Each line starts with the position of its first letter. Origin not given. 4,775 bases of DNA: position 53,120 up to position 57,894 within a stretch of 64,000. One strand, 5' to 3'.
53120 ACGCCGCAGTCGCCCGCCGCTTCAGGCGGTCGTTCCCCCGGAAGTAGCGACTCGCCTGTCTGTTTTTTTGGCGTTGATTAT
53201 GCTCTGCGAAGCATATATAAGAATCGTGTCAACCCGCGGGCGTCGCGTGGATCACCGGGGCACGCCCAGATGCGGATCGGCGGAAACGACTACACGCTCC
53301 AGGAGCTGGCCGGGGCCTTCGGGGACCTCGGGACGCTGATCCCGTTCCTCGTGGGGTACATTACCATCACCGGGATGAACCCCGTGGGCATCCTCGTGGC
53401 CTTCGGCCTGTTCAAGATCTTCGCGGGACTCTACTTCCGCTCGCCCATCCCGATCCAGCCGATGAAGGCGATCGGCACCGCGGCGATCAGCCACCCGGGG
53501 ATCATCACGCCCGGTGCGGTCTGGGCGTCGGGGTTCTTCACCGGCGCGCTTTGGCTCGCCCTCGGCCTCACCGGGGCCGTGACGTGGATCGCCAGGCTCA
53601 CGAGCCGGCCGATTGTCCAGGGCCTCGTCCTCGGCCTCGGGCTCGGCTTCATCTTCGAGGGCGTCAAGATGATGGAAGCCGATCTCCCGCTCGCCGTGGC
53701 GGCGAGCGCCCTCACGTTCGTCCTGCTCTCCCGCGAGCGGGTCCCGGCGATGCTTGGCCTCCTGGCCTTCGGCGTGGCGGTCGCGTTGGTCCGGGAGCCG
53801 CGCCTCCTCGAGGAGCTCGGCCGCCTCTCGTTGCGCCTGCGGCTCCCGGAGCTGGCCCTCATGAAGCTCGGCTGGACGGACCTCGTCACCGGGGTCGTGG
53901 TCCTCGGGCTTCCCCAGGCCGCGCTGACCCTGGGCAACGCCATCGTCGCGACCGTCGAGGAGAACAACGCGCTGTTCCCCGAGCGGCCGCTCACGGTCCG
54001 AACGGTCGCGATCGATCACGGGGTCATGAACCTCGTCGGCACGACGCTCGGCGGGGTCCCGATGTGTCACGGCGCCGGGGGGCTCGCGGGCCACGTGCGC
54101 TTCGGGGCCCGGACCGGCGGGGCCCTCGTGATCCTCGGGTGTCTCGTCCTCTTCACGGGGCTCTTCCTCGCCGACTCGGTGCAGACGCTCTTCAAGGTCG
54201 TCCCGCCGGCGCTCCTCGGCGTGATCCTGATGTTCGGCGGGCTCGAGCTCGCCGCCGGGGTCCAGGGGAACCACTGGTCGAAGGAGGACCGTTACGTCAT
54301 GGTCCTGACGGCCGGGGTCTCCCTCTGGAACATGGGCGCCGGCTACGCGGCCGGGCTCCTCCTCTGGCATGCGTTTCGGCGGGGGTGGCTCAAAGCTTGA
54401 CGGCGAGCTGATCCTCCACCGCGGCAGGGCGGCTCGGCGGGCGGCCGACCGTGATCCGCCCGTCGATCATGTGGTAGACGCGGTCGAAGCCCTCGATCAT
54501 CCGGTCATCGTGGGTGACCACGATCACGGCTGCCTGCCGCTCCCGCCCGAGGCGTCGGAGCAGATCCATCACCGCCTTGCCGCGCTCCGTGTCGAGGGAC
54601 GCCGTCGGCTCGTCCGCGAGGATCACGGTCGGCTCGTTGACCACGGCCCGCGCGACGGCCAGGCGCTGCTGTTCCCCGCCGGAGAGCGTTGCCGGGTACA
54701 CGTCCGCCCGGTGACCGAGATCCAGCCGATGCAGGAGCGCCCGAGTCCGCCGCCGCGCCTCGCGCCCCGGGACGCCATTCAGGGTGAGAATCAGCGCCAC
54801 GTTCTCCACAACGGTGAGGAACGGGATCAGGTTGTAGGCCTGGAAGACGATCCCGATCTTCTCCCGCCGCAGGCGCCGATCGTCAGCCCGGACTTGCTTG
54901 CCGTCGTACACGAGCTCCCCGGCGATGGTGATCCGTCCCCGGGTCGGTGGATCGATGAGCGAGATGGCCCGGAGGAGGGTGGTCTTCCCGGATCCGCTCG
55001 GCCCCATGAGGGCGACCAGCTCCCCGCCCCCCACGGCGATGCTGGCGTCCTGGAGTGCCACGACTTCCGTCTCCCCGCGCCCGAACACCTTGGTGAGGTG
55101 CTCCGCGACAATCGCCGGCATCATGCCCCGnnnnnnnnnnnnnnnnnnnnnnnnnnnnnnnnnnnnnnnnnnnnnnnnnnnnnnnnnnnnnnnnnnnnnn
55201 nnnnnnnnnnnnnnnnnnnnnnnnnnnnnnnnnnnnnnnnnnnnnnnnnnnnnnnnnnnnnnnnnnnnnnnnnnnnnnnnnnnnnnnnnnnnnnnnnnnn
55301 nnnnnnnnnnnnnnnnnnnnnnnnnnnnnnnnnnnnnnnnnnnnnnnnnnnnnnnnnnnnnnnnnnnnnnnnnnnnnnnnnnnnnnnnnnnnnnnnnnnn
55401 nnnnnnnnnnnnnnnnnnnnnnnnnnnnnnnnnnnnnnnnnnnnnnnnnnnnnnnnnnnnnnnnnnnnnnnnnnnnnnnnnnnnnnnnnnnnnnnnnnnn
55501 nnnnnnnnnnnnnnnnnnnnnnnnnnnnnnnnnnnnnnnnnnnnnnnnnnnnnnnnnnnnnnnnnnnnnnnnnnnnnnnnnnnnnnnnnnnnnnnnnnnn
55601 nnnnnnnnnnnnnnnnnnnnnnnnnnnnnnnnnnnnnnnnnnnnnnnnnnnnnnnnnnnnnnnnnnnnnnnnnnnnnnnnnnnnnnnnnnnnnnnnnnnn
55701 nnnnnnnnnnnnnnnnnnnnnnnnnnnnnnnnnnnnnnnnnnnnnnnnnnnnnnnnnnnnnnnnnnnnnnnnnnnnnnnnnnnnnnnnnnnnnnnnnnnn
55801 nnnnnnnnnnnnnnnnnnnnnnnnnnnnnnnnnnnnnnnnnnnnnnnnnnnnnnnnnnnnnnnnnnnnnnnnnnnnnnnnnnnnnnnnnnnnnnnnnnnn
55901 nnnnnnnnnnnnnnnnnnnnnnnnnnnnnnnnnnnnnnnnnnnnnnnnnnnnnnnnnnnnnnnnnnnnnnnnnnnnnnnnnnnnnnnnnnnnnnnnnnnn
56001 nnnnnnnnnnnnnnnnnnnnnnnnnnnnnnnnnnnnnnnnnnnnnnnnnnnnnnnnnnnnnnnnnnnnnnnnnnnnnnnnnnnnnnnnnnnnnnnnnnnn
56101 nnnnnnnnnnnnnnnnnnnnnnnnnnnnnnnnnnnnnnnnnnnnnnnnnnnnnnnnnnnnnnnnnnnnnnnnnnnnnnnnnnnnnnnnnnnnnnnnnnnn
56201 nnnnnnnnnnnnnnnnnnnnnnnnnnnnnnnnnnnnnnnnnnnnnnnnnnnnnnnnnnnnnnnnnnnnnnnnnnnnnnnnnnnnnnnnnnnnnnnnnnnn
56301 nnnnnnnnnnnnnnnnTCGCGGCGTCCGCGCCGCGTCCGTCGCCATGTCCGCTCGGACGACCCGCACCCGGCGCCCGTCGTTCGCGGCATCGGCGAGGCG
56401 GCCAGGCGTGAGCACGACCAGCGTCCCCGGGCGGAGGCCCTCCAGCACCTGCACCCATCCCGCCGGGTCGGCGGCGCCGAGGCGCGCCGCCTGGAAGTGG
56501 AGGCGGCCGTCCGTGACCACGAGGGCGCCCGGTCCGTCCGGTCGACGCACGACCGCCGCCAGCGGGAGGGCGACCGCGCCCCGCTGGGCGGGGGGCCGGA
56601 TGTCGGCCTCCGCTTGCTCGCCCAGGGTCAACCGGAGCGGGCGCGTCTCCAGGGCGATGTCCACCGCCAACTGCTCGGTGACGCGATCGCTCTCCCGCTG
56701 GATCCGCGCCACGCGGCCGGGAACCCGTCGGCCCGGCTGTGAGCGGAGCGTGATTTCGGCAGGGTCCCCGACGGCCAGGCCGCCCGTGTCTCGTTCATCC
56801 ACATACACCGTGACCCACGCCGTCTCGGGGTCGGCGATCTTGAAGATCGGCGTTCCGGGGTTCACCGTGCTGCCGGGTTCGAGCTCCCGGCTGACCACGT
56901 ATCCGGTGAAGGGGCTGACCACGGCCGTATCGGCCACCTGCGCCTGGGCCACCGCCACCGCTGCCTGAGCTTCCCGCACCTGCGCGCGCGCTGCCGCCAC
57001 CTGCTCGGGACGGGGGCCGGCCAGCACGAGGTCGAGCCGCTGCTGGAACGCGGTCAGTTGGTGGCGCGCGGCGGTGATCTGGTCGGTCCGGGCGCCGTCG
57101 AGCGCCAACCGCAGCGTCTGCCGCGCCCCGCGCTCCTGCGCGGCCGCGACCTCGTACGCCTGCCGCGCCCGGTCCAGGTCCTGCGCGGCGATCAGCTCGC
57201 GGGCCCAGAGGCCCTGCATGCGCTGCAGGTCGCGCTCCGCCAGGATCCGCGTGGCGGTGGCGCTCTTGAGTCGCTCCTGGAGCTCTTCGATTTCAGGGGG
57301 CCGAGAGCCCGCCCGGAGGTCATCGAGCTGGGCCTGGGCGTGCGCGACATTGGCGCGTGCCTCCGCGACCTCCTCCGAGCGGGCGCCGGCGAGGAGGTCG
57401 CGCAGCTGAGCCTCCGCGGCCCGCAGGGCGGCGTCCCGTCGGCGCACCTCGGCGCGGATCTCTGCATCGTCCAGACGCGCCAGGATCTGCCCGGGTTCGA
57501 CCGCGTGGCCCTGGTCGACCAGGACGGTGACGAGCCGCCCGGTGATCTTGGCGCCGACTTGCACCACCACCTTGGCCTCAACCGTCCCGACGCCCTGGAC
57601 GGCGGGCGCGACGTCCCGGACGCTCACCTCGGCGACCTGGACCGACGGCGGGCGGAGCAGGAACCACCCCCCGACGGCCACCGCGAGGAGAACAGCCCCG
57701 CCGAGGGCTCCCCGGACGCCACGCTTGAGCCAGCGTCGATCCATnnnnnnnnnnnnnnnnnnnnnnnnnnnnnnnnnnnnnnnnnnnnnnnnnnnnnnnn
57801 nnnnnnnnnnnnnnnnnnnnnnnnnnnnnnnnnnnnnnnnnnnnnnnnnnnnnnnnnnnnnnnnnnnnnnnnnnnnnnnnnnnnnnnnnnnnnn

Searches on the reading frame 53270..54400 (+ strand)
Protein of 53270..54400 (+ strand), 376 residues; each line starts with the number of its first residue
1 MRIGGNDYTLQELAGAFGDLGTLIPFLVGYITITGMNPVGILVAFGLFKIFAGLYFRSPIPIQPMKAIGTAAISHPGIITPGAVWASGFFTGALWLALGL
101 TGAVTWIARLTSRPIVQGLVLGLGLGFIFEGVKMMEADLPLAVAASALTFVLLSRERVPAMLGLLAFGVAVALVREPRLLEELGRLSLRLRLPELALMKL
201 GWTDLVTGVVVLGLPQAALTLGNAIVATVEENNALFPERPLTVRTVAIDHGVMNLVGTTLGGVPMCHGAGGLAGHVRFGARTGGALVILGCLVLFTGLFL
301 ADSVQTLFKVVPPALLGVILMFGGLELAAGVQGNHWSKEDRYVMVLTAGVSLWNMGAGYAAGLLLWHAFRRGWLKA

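Call 8: search_protein_families(library=pfam, proteins=[window:53270-54400:+], max_evalue=0.01)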
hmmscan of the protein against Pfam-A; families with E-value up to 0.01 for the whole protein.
window:53270-54400:+ (376 aa): 2 families
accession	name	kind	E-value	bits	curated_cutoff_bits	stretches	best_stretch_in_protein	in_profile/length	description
PF16983.11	MFS_MOT1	-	5e-47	159.3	30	2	210-327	3-111/111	Molybdate transporter of MFS superfamily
PF00916.26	Sulfate_transp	-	6.2e-05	22.4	23.2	1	250-328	283-358/380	Sulfate permease family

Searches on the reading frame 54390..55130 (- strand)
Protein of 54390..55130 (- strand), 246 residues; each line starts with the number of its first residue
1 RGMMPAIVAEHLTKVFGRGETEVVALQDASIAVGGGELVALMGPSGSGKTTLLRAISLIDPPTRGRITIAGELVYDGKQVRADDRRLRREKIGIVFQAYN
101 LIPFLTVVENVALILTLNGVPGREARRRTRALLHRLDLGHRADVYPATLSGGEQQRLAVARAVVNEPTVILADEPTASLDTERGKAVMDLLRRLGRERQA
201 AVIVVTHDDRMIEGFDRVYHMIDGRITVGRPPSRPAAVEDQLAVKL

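Call 8: search_protein_families(library=pfam, proteins=[window:54390-55130:-], max_evalue=0.01)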
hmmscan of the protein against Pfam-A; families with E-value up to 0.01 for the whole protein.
window:54390-55130:- (246 aa): 14 families
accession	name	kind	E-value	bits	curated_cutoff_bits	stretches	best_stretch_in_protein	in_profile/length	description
PF00005.33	ABC_tran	-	9.3e-35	120.6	25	1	26-177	1-137/137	ABC transporter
PF13304.12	AAA_21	-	8.9e-12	46.1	27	2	123-211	220-302/304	AAA domain, putative AbiEii toxin, Type IV TA system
PF02463.25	SMC_N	-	5.6e-10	39.5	40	1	38-222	26-212/220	RecF/RecN/SMC N terminal domain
PF13191.12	AAA_16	-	1.1e-05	26.4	32.6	1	15-196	2-157/167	AAA ATPase domain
PF13555.12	AAA_29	-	0.00034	20.8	27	1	35-59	23-45/61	P-loop containing region of AAA domain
PF25199.1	nSTAND_NTPase5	-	0.00071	19.9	34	0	32-57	37-62/145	Novel STAND NTPase 5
PF13401.12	AAA_22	-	0.00083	20.1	27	1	37-107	6-33/130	AAA domain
PF01078.27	Mg_chelatase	-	0.0011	18.9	20.3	1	27-64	13-50/207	Magnesium chelatase, subunit ChlI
PF13671.12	AAA_33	-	0.0028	18.4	27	0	38-56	1-19/143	AAA domain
PF12846.13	AAA_10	-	0.0029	17.1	27.5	1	166-209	240-283/362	AAA-like domain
PF00004.35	AAA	-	0.0043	17.9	21.2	0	40-56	2-18/131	ATPase family associated with various cellular activities (AAA)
PF13476.12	AAA_23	-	0.005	17.9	27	1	36-58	19-41/201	AAA domain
PF20703.3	nSTAND1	-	0.0062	16.6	27.1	0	16-55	17-52/379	Novel STAND NTPase 1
PF05729.18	NACHT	-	0.009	16.3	26.7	0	38-57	2-21/167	NACHT domain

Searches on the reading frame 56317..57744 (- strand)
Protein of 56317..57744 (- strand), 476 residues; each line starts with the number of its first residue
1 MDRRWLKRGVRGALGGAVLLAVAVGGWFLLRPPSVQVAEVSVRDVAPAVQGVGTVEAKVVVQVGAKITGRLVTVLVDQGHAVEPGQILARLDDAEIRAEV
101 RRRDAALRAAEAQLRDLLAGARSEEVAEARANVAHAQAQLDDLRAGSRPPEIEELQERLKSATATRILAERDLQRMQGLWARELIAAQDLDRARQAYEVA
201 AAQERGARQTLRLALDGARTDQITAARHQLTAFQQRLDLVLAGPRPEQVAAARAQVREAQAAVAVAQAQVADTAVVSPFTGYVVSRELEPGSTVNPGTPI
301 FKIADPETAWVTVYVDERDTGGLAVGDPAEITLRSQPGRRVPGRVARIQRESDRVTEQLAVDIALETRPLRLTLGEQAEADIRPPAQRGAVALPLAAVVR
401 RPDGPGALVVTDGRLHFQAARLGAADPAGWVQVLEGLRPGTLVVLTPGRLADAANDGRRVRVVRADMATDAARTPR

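Call 8: search_protein_families(library=pfam, proteins=[window:56317-57744:-], max_evalue=0.01)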
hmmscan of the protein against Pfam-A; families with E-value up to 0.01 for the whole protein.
seq(476 aa): 4 families
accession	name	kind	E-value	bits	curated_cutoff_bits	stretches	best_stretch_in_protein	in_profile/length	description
PF16576.10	HlyD_D23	-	3.2e-20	72.8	30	1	253-372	83-208/214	Barrel-sandwich domain of CusB or HlyD membrane-fusion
PF13437.12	HlyD_3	-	3.4e-19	70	22.2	1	275-373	2-104/106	HlyD family secretion protein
PF00364.28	Biotin_lipoyl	-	2.7e-06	27.6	22.1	0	52-91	33-73/73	Biotin-requiring enzyme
PF13533.13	Biotin_lipoyl_2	-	9.3e-06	25.8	29.8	1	62-92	2-32/32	Biotin-lipoyl like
